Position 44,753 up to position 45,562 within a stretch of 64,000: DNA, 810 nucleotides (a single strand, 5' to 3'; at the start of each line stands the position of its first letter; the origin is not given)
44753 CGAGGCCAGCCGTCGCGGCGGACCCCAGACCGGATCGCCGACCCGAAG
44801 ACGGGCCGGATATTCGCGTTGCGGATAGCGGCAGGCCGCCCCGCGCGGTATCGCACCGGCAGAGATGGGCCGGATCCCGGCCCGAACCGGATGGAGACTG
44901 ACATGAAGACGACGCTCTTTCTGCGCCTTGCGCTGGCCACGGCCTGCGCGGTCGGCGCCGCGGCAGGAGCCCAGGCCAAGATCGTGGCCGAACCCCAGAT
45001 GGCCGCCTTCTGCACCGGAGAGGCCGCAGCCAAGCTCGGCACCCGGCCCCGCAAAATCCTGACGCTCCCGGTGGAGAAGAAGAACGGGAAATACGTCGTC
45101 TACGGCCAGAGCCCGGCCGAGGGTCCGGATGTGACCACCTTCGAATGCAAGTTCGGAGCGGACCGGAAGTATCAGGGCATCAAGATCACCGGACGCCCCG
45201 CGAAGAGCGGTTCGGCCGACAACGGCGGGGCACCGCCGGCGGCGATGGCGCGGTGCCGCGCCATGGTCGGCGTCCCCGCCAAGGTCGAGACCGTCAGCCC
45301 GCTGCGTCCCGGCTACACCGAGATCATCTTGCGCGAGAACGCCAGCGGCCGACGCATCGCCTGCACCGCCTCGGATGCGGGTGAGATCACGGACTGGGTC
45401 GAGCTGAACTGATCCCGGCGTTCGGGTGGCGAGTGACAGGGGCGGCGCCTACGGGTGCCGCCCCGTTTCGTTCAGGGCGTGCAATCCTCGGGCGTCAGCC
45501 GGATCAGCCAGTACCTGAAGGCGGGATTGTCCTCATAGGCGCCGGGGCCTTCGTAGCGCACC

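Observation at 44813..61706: A 16-nt box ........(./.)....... precedes four separate transcription units that all encode exported or envelope proteins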

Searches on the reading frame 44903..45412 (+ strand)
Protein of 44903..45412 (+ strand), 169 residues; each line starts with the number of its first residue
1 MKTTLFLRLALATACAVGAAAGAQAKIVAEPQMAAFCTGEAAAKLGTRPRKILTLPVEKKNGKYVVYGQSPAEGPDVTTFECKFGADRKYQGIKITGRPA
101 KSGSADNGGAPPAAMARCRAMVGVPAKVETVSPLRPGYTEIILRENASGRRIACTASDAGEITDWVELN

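Call 9: search_protein_families(library=pfam, proteins=[window:44903-45412:+], max_evalue=0.01)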
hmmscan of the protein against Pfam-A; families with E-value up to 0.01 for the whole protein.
window:44903-45412:+ (169 aa): 0 families

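Call 13: find_homologous_proteins(query=window:44903-45409:+)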
Query window:44903-45409:+ (169 aa): 75 proteins with E <= 0.001 among 331 candidates.
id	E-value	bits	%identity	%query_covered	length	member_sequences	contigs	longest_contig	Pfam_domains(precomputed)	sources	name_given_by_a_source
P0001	9.1e-103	359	98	100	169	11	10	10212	-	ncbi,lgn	-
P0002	4.7e-92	324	90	83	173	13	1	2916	-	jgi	jgi:hypothetical protein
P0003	1.9e-91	322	88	100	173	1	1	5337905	-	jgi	jgi:hypothetical protein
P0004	2.2e-91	322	88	100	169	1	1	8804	-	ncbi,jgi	jgi:hypothetical protein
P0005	2.5e-90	319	85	100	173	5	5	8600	-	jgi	jgi:hypothetical protein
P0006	8.5e-90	317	86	100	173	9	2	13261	-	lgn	-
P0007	1.4e-89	316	86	83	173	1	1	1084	-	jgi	jgi:hypothetical protein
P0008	2.2e-89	316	86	83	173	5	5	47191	-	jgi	jgi:hypothetical protein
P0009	4.4e-89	315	86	92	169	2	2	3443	-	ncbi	-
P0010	1.5e-88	313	85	100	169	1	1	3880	-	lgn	-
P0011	4.1e-88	312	86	100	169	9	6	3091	-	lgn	-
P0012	9.2e-88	310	84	100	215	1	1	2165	-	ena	-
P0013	2.4e-87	309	85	100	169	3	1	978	-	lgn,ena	-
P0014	2.7e-87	309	84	100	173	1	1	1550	-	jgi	jgi:hypothetical protein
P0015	8.1e-87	307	83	100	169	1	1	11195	-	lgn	-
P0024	6.7e-85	301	83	100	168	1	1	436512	-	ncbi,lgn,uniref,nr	ncbi:hypothetical protein [Paragemmobacter straminiformis]|uniref:Uncharacterized protein n=1 Tax=Pa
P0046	1.3e-80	287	79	98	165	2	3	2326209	-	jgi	jgi:hypothetical protein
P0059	1.4e-74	268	72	100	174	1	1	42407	-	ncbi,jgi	jgi:hypothetical protein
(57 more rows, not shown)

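Call 14: find_encoding_contigs(protein=P0003, flank=10000, max_places=1)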
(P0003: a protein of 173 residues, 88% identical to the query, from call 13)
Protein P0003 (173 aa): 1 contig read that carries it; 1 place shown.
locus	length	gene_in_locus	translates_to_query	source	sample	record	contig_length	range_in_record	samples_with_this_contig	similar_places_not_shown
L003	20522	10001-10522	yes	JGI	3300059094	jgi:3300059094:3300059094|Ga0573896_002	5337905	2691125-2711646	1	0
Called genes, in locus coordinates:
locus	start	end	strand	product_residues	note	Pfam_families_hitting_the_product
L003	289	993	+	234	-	PF20172:DUF6538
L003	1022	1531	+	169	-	PF13384:HTH_23, PF13518:HTH_28, PF13551:HTH_29, PF13565:HTH_32, PF13592:HTH_33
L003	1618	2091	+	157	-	PF13358:DDE_3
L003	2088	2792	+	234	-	PF00589:Phage_integrase (faint)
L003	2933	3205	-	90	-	-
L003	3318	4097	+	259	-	-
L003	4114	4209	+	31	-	-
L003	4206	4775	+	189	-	PF00589:Phage_integrase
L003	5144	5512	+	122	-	PF01548:DEDD_Tnp_IS110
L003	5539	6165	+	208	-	PF02371:Transposase_20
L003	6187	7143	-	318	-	PF00872:Transposase_mut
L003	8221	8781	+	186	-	-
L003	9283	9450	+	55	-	-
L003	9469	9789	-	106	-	-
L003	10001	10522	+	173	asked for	-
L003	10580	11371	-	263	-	-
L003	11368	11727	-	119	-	PF02517:Rce1-like (weak)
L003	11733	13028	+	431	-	PF13384:HTH_23 (faint), PF13551:HTH_29 (weak), PF00665:rve, PF22483:Mu-transpos_C_2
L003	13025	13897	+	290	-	PF01695:IstB_IS21, PF02562:PhoH (faint)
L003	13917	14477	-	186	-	PF02517:Rce1-like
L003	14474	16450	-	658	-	PF00561:Abhydrolase_1, PF08386:Abhydrolase_4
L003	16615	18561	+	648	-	PF00561:Abhydrolase_1, PF08386:Abhydrolase_4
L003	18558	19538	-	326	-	PF12833:HTH_18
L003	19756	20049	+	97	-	-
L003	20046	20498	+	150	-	-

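Call 15: find_encoding_contigs(protein=P0024, flank=10000, max_places=1)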
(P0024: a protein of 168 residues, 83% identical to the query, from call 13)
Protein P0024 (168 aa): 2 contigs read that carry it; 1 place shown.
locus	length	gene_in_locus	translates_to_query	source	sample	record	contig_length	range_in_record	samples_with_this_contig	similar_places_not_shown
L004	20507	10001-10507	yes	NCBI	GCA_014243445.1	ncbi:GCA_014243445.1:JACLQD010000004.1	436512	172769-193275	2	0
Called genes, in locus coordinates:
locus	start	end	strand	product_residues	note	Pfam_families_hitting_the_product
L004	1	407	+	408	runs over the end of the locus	PF01547:SBP_bac_1, PF13416:SBP_bac_8, PF13343:SBP_bac_6 (faint)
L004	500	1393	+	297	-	PF00528:BPD_transp_1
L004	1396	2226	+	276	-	PF00528:BPD_transp_1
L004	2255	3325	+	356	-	PF00005:ABC_tran, PF02463:SMC_N (weak), PF13304:AAA_21 (faint), PF17850:CysA_C_terminal (faint), PF17912:OB_MalK, PF08402:TOBE_2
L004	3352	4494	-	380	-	PF01168:Ala_racemase_N, PF14031:D-ser_dehydrat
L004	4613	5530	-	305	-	PF00126:HTH_1, PF03466:LysR_substrate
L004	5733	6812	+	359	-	PF01168:Ala_racemase_N, PF14031:D-ser_dehydrat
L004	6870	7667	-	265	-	PF01226:Form_Nir_trans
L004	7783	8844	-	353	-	PF01408:GFO_IDH_MocA, PF22725:GFO_IDH_MocA_C3, PF02894:GFO_IDH_MocA_C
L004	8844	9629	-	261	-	PF06283:ThuA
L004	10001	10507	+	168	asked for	-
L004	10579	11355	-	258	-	-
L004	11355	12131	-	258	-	PF02517:Rce1-like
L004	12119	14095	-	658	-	PF00561:Abhydrolase_1 (weak), PF08386:Abhydrolase_4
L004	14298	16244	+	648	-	PF00561:Abhydrolase_1, PF12697:Abhydrolase_6 (faint), PF08386:Abhydrolase_4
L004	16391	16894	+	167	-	-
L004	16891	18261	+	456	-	PF01243:PNPOx_N (weak), PF13185:GAF_2 (weak), PF01590:GAF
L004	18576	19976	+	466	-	PF01565:FAD_binding_4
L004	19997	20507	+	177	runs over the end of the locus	-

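Call 16: find_encoding_contigs(protein=P0046, flank=10000, max_places=1)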
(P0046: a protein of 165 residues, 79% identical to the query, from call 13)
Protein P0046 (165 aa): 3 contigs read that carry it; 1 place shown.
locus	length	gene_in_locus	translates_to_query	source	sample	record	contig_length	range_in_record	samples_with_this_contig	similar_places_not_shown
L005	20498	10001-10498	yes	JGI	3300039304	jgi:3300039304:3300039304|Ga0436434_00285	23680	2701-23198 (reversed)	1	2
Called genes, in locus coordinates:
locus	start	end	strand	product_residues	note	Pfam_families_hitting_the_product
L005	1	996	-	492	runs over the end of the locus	?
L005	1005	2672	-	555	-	PF03814:KdpA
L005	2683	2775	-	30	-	PF09604:Potass_KdpF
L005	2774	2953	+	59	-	-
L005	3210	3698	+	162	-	-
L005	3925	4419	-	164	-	PF01980:TrmO_N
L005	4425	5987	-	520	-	PF04234:CopC, PF05425:CopD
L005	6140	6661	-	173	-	PF07987:DUF1775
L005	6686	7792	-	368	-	PF03150:CCP_MauG, PF00034:Cytochrom_C (weak)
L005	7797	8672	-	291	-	PF20243:MbnP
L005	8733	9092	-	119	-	-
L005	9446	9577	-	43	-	-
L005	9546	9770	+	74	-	-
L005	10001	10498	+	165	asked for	-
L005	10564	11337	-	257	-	-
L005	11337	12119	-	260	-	PF02517:Rce1-like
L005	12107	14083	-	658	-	PF00561:Abhydrolase_1, PF12697:Abhydrolase_6 (faint), PF08386:Abhydrolase_4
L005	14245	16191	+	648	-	PF00561:Abhydrolase_1, PF12697:Abhydrolase_6 (weak), PF08386:Abhydrolase_4 (weak)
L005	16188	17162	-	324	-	PF12833:HTH_18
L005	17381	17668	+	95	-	-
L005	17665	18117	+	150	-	-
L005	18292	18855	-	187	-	PF03473:MOSC (weak)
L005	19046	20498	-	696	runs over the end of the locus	PF00724:Oxidored_FMN, PF07992:Pyr_redox_2, PF12831:FAD_oxidored (weak), PF13450:NAD_binding_8 (weak)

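Call 17: find_encoding_contigs(protein=P0059, flank=10000, max_places=1)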
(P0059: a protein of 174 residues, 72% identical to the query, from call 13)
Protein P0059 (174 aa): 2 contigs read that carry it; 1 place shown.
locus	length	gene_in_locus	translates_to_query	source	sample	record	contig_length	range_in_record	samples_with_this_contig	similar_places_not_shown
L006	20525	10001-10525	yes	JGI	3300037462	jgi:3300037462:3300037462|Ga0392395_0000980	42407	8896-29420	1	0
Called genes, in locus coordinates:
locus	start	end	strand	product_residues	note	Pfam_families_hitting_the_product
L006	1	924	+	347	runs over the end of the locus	PF01018:GTP1_OBG, PF00025:Arf (faint), PF01926:MMR_HSR1, PF02421:FeoB_N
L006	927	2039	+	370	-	PF00696:AA_kinase, PF01472:PUA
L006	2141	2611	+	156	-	PF04940:BLUF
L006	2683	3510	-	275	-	PF09832:DUF2059 (faint)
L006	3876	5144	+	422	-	PF20172:DUF6538, PF00589:Phage_integrase (faint)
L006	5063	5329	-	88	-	-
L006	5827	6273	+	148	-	-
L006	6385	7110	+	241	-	PF00239:Resolvase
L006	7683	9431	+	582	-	-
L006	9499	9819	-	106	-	-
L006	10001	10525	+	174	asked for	-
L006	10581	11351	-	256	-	-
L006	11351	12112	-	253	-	PF02517:Rce1-like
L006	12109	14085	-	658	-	PF00561:Abhydrolase_1, PF08386:Abhydrolase_4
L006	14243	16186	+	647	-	PF00561:Abhydrolase_1, PF12697:Abhydrolase_6 (weak), PF08386:Abhydrolase_4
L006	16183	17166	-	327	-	PF12833:HTH_18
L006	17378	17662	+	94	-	-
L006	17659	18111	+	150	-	-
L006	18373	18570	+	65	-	-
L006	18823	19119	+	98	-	-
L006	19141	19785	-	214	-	PF13305:TetR_C_33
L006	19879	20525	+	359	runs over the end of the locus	PF08240:ADH_N, PF00107:ADH_zinc_N (faint), PF13602:ADH_zinc_N_2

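Call 28: search_dna_similar(query=window:44903-45409:+, collection=plasmids, mode=protein, max_evalue=0.00001, max_rows=15)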
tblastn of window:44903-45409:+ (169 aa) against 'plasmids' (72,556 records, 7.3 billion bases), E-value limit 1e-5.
Records with a match: 1; places in all: 1; records where one place covers at least 80% of the query: 1.
Best place of each record, by identity: <60% 1.
By first word of the organism name: Rhodobacter 1.
By predicted mobility (MOB-suite, as given by PLSDB): non-mobilizable 1.
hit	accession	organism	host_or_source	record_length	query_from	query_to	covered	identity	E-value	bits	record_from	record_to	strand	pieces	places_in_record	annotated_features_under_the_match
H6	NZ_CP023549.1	Rhodobacter sp. CZR27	cell culture,paddy soil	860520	33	168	80%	39.9%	4e-16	82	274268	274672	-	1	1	hypothetical protein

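Call 36: search_protein_families(library=pfam, proteins=[L003:19756-20046:+, L003:20046-20495:+, L003:9472-9789:-], max_evalue=0.01)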
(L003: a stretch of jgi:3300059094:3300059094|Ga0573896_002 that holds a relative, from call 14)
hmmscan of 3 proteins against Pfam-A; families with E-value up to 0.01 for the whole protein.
L003:19756-20046:+ (97 aa): 0 families

L003:20046-20495:+ (150 aa): 0 families

L003:9472-9789:- (106 aa): 0 families

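Call 38: search_protein_families(library=ncbifam, proteins=[window:44903-45412:+, L003:19756-20046:+, L003:20046-20495:+, L003:9472-9789:-], max_evalue=0.01)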
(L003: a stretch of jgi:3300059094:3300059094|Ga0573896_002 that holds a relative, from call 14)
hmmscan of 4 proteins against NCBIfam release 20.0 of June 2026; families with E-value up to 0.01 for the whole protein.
window:44903-45412:+ (169 aa): 0 families

L003:19756-20046:+ (97 aa): 0 families

L003:20046-20495:+ (150 aa): 0 families

L003:9472-9789:- (106 aa): 0 families
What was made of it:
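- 44903..45412 (+): Gene for a 169-aa secreted protein with two Cys pairs ('cys170'). It is monocistronic. No Pfam or NCBIfam family (calls 9, 38).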

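Call 62: list_cluster_members(proteins=[window:44903-45409:+, window:49162-51099:+, window:61788-62771:+, P0119, P0123, P0161, P0150, P0139, P0179, P0181])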
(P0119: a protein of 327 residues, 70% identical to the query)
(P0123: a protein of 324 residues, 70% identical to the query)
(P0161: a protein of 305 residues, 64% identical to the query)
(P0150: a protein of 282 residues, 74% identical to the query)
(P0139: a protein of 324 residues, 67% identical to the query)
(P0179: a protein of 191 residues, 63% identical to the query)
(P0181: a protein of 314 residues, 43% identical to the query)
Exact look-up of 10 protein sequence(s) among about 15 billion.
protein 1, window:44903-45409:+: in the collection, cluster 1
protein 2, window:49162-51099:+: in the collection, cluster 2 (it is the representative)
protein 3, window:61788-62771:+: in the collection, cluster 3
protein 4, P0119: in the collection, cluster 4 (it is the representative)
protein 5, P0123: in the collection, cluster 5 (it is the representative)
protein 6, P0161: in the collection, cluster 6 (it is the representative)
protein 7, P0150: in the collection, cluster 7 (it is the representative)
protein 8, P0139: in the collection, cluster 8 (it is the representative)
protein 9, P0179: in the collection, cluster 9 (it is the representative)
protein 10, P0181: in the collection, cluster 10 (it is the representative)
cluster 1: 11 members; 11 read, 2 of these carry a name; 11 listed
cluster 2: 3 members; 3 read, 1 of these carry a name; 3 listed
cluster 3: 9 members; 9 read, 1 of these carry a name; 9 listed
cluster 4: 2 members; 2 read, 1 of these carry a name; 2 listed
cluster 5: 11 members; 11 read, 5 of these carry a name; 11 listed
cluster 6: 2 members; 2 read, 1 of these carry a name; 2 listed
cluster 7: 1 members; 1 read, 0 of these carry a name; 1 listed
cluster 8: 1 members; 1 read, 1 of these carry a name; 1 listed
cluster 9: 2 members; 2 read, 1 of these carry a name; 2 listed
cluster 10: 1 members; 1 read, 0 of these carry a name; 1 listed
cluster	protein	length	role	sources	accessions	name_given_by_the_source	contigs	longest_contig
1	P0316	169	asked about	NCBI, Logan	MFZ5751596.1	MAG: hypothetical protein ACOY5U_11080 [Pseudomonadota bacterium]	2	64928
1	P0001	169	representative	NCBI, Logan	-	-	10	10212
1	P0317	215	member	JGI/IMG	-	hypothetical protein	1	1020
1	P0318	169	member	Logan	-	-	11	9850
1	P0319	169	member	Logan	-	-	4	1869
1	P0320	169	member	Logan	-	-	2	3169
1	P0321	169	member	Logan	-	-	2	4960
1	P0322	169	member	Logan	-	-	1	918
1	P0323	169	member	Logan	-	-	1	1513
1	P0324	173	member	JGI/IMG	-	-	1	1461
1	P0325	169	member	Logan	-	-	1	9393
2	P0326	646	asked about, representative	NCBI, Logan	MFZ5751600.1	MAG: alpha/beta hydrolase [Pseudomonadota bacterium]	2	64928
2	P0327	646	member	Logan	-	-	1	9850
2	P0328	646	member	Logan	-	-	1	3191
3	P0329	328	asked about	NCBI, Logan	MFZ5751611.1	MAG: SH3 domain-containing protein [Pseudomonadota bacterium]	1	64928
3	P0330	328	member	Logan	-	-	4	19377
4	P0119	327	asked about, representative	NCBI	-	-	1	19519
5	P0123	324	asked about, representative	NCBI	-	-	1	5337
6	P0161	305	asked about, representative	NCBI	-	-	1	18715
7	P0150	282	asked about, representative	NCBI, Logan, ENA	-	-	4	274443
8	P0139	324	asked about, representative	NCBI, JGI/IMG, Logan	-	AraC-like DNA-binding protein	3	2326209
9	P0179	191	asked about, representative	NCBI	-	-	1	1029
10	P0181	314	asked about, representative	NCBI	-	-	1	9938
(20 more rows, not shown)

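Call 69: predict_structure(alignment_id=A2)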
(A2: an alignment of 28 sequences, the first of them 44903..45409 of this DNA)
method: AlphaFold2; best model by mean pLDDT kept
length: 169 residues; sequences in the alignment: 28
mean_pLDDT: 81.8   pTM: 0.47
mean pLDDT of the five models: 81.8, 81.6, 80.7, 78.4, 76.5
residues with pLDDT >= 90: 85; 70-90: 48; 50-70: 17; < 50: 19
segments of 3 or more residues with pLDDT < 50: 14-23, 101-107
pLDDT, mean of each block of 10 residues (from residue 1): 54 48 71 94 90 93 94 82 94 83 52 91 89 83 91 92 89
secondary structure, 60 per line:
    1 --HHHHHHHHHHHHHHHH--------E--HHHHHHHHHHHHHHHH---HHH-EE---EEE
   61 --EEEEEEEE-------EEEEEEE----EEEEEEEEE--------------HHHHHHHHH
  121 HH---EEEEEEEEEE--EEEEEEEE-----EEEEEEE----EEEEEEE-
elements in order: H3-18 H30-45 E58-60 E63-70 E78-84 E89-97 H112-122 E126-135 E138-145 E151-157 E162-168

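Call 71: fold_search(model_id=the predicted structure, library=pdb)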
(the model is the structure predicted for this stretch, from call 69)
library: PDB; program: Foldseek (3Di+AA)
matches with E <= 10: 452; with E <= 0.001: 0
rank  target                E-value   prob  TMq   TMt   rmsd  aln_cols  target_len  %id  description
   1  3u1w_A                6.9e-03  1.00  0.31  0.22   8.2       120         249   13  Crystal structure of a Calcium binding protein (BDI_1975) from Parabacteroides distasonis ATCC 8503 at 2.00 A resoluti (released 2012-01-25)
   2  4fr9                  1.2e-02  0.99  0.31  0.36   9.0       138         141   17  Crystal structure of a BLIP-like protein (BF1215) from Bacteroides fragilis NCTC 9343 at 1.20 A resolution (released 2012-10-24)
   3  3u1w_C                1.3e-02  1.00  0.32  0.23   8.0       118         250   14  Crystal structure of a Calcium binding protein (BDI_1975) from Parabacteroides distasonis ATCC 8503 at 2.00 A resoluti (released 2012-01-25)
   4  4k61_A                1.4e-02  0.99  0.32  0.38   9.1       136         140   13  Crystal structure of a DUF2874 family protein (BACUNI_01296) from Bacteroides uniformis ATCC 8492 at 1.70 A resolution (released 2013-05-01)
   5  5boi                  1.6e-02  0.94  0.28  0.22  11.9       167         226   11  Bacillus megaterium YpeB C-terminal domain (released 2015-08-12)
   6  4hbr_D                1.8e-02  1.00  0.34  0.40   8.8       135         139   12  Crystal structure of a putative periplasmic proteins (BACEGG_01429) from Bacteroides eggerthii DSM 20697 at 2.40 A res (released 2013-02-27)
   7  4k61_B                1.8e-02  0.99  0.32  0.38   9.0       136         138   13  Crystal structure of a DUF2874 family protein (BACUNI_01296) from Bacteroides uniformis ATCC 8492 at 1.70 A resolution (released 2013-05-01)
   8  8veh_C                2.0e-02  0.72  0.25  0.22  18.9       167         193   11  Crystal structure of outer membrane lipoprotein carrier protein (LolA) from Rickettsia bellii (released 2023-12-27)
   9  6b12_B                2.2e-02  0.95  0.24  0.27  11.0       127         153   10  Structure of Tne2 in complex with Tni2 (released 2017-12-20)
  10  9euf_5                2.3e-02  0.84  0.24  0.13   8.4       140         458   11  Cryo-EM structure of Staphylococcus aureus bacteriophage phi812 baseplate in the pre-contraction state - complete (released 2025-04-09)
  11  4hbr_A                3.0e-02  0.99  0.34  0.40   8.8       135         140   12  Crystal structure of a putative periplasmic proteins (BACEGG_01429) from Bacteroides eggerthii DSM 20697 at 2.40 A res (released 2013-02-27)
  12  8okv_D                3.2e-02  0.85  0.24  0.13  12.1       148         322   11  lipoprotein BT2095 from Bacteroides thetaiotamicron bound to cyanocobalamin CnCbl (released 2023-09-20)
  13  8veh_B                3.2e-02  0.66  0.25  0.22  19.7       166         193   11  Crystal structure of outer membrane lipoprotein carrier protein (LolA) from Rickettsia bellii (released 2023-12-27)
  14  4ipb_A                3.6e-02  0.96  0.32  0.37   8.7       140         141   12  Crystal structure of a DUF2874 family protein (BACOVA_02504) from Bacteroides ovatus ATCC 8483 at 1.62 A resolution (released 2013-02-20)
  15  8okv_B                4.9e-02  0.80  0.24  0.13  11.8       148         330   11  lipoprotein BT2095 from Bacteroides thetaiotamicron bound to cyanocobalamin CnCbl (released 2023-09-20)
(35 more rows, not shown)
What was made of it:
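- Tried and rejected: Fold search for the Cys-pair protein (call 71).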
